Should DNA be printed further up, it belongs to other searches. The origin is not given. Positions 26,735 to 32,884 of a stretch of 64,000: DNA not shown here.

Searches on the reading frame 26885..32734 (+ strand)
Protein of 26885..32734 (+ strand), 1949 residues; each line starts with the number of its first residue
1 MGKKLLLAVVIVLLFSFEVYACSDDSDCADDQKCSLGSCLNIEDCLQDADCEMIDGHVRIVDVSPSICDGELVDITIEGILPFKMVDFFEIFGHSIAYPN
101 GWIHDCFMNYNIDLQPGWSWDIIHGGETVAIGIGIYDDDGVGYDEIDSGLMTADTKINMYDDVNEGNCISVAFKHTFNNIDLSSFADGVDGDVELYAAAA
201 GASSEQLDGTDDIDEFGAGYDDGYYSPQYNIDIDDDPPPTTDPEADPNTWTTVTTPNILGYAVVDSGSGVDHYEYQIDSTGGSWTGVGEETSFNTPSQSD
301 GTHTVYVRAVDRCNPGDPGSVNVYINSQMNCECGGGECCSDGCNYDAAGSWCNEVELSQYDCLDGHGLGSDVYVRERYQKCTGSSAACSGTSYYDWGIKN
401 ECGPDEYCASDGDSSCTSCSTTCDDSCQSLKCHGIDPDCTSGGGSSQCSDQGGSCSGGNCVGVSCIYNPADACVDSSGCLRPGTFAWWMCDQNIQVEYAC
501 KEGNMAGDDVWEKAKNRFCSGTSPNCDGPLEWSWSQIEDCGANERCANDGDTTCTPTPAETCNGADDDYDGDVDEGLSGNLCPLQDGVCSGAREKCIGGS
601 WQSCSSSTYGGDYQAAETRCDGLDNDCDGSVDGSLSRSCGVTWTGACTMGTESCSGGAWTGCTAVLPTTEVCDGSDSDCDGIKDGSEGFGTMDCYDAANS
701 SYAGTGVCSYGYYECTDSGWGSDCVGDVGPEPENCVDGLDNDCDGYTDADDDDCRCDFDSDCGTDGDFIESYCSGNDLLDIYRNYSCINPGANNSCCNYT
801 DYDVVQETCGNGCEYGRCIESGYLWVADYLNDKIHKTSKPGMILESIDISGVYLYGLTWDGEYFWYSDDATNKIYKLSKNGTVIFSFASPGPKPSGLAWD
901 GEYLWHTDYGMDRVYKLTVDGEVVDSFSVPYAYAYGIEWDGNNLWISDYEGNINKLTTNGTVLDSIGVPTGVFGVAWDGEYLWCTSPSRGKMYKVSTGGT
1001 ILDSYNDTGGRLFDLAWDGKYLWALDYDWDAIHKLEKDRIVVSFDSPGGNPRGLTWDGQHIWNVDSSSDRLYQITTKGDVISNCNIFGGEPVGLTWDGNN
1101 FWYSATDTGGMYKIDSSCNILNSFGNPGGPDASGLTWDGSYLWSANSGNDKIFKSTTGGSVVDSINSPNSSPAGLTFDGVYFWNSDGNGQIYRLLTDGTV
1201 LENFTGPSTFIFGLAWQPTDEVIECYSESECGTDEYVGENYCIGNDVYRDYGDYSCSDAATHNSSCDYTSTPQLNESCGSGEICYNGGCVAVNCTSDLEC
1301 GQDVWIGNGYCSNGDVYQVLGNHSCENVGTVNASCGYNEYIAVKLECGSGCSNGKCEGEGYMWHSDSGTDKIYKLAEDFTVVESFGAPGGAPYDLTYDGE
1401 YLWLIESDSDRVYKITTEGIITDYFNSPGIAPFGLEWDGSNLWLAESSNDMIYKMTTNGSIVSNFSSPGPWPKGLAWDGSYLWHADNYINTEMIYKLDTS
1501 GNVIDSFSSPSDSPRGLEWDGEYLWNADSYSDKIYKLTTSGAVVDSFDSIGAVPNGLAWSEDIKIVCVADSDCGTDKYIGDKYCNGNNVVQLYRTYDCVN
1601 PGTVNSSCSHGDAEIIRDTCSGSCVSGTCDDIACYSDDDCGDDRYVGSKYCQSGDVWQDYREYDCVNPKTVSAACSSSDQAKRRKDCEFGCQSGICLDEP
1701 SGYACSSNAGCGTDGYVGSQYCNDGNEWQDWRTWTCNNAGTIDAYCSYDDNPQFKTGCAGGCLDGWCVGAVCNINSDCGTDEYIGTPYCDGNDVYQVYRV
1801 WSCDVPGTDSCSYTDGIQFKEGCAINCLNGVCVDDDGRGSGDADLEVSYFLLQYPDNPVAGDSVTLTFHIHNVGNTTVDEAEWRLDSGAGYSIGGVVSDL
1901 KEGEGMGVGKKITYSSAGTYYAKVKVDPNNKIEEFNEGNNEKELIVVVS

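Call 12: search_protein_families(library=pfam, proteins=[window:26885-32734:+])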
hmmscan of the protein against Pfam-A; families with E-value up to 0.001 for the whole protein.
window:26885-32734:+ (1949 aa): 3 families
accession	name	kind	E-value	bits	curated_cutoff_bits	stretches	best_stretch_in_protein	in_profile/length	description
PF24684.1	Vgb_lyase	-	9.4e-31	107.1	50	3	1357-1565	63-278/290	Virginiamycin B lyase family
PF07705.17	CARDB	-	1.1e-11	45.2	22.7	1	1843-1942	2-99/101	CARDB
PF11617.13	Cu-binding_MopE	-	6.3e-08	33.2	27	1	615-632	13-29/30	Putative metal-binding motif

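Call 26: find_homologous_proteins(query=window:26885-32734:+, max_evalue=1e-30)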
Query window:26885-32734:+ (1949 aa): 12 proteins with E <= 1e-30 among 8000 candidates.
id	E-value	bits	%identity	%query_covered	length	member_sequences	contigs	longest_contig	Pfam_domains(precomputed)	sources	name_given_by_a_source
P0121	0.0e+0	4637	100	100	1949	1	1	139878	PF11617.14,PF07705.18,PF24684.2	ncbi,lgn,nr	ncbi:hypothetical protein KY332_01675 [Candidatus Woesearchaeota archaeon]|nr:hypothetical protein [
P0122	0.0e+0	1515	61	41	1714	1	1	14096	PF07705.18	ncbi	-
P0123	0.0e+0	1447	48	63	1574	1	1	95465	PF11617.14,PF24684.2,PF08450.19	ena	-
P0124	1.1e-171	592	53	22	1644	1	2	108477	PF11617.14,PF00629.31,PF13540.13,PF19077.7,PF25390.2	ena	-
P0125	2.3e-132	461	41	24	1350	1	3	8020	PF11617.14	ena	-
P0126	6.9e-126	440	39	35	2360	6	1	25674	PF11617.14,PF13540.13,PF25390.2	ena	-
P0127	7.2e-107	377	45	5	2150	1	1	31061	PF13205.13,PF09126.17,PF12245.15,PF09136.17,PF19077.7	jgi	jgi:hypothetical protein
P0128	1.1e-64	237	36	8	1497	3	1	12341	PF13205.13,PF12245.15,PF09136.17,PF19077.7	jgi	jgi:hypothetical protein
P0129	3.7e-53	198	31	24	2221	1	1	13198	PF02089.22,PF00059.28,PF06028.18,PF07705.18,PF00561.27,PF24684.2,PF07819.20,PF24096.3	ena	-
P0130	4.5e-49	185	36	12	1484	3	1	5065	PF11617.14,PF20773.6,PF00092.35,PF13519.13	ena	-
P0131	5.7e-42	161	39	10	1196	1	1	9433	PF11617.14,PF03781.23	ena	-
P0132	1.7e-39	153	47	3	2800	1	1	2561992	PF07495.20,PF27332.1,PF13229.13,PF02494.23,PF17957.8,PF13750.13,PF24421.2,PF17996.8,PF16370.12,PF09136.17,PF19077.7,PF05048.20,PF20164.5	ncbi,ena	-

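Call 27: find_encoding_contigs(protein=P0122, flank=6000, max_places=2)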
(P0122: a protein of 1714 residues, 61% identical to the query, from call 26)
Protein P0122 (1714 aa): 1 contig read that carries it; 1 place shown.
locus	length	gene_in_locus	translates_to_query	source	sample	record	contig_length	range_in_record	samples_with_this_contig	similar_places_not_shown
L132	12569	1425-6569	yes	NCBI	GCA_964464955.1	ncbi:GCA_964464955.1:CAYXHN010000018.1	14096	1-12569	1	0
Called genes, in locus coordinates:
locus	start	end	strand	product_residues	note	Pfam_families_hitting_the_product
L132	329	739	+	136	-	-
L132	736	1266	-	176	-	-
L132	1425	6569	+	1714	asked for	PF07705:CARDB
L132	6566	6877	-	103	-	-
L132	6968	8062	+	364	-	PF00535:Glycos_transf_2 (weak), PF21969:MGS_GT (weak)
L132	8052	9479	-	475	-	PF00534:Glycos_transf_1 (faint)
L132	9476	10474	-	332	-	PF00535:Glycos_transf_2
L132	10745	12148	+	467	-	-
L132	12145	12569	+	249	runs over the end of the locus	PF00702:Hydrolase, PF13419:HAD_2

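Call 28: find_encoding_contigs(protein=P0123, flank=6000, max_places=2)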
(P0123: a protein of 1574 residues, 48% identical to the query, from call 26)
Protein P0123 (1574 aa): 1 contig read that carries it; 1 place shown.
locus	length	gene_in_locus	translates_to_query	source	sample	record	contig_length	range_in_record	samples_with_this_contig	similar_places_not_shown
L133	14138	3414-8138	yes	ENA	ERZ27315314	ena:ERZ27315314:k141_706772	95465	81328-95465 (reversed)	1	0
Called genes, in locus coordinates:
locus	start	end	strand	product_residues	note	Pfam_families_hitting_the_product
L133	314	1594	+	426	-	PF02788:RuBisCO_large_N, PF00016:RuBisCO_large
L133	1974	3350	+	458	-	PF17957:Big_7 (faint), PF07705:CARDB (faint), PF10633:NPCBM_assoc (faint)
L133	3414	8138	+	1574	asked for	PF11617:Cu-binding_MopE (faint), PF24684:Vgb_lyase, PF08450:SGL (faint), PF24684:Vgb_lyase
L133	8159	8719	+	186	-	PF13505:OMP_b-brl (weak)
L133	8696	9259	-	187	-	PF02676:TYW3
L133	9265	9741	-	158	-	-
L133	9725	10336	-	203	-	PF18765:Polbeta (faint), PF01909:NTP_transf_2 (weak)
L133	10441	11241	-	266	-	PF01909:NTP_transf_2, PF18765:Polbeta (weak)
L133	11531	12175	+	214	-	PF02954:HTH_8 (weak)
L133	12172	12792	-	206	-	-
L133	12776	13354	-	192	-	-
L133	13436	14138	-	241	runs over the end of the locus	-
